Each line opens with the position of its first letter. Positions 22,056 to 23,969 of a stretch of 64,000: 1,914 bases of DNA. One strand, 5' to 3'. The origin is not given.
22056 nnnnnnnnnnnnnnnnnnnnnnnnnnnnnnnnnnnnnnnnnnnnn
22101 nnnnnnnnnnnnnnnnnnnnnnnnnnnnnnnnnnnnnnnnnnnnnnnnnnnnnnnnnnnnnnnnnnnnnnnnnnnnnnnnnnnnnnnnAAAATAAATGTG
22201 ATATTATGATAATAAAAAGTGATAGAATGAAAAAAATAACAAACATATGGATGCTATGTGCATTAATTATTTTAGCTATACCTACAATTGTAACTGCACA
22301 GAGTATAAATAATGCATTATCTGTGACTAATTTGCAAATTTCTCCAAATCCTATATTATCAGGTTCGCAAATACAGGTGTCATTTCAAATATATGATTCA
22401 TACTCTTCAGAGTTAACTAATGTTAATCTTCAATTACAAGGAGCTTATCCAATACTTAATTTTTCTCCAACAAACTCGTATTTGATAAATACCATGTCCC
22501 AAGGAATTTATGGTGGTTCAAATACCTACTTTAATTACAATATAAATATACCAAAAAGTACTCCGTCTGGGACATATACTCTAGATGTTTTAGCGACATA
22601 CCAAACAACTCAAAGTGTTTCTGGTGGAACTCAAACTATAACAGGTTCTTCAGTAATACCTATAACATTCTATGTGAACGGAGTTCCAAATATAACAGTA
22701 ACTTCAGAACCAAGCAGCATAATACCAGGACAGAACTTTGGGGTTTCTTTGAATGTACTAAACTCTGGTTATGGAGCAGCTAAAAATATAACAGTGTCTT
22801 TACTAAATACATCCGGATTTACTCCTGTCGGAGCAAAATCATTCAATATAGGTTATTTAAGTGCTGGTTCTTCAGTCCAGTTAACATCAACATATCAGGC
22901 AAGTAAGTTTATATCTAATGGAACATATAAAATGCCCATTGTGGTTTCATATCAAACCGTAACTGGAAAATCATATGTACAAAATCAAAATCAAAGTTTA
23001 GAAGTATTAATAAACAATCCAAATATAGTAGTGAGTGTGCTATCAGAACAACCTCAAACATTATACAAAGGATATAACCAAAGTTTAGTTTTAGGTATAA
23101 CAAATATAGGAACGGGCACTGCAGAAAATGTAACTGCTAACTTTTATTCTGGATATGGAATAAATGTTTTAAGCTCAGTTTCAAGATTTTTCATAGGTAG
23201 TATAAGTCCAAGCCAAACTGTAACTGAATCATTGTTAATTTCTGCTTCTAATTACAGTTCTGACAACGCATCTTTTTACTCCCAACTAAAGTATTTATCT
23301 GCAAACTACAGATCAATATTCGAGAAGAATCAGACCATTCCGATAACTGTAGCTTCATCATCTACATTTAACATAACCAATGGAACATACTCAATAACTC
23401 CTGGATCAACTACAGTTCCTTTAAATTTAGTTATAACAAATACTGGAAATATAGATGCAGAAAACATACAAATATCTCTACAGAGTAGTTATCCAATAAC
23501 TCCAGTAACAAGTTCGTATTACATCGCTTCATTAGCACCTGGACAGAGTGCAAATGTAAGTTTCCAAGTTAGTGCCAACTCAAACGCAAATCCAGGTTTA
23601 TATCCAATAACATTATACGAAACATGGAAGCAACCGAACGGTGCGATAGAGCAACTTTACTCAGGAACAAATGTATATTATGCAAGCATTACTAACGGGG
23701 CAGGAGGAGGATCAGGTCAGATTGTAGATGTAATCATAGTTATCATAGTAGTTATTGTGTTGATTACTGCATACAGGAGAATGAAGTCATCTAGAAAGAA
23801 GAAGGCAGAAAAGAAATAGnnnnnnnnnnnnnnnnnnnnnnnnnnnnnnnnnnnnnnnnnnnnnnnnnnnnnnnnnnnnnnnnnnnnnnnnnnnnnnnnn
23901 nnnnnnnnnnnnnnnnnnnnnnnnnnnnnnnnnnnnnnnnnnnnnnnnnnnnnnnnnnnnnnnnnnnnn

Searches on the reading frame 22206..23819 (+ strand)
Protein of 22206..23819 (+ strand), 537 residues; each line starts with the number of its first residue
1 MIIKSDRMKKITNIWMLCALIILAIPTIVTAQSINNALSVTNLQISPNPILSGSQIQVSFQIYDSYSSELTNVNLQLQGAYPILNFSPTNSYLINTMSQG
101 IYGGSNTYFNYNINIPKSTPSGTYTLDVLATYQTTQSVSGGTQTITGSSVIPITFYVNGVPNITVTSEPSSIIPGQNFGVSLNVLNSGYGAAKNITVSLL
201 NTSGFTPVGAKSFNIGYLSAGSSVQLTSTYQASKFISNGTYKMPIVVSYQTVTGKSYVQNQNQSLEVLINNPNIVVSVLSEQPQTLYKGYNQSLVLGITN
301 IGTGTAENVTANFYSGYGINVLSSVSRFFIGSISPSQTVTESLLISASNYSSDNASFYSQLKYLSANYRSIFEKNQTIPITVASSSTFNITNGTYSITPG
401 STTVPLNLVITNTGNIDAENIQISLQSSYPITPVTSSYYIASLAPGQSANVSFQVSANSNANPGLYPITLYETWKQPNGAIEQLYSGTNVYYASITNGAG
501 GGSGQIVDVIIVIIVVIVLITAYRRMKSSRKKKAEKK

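Call 74: search_protein_families(library=pfam, proteins=[window:22206-23819:+], max_evalue=0.0001)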
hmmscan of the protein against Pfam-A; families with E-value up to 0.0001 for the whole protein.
window:22206-23819:+ (537 aa): 3 families
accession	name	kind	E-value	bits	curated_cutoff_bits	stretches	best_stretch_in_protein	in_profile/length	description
PF10633.15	NPCBM_assoc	-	2e-15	57.2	24.4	1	398-470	2-73/78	NPCBM-associated, NEW3 domain of alpha-galactosidase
PF07705.17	CARDB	-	6e-13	49.3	22.7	1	401-466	18-77/101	CARDB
PF23619.1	Ig_VWA7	-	1.2e-05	25.9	27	0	396-464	11-75/104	VWA7 Ig-like domain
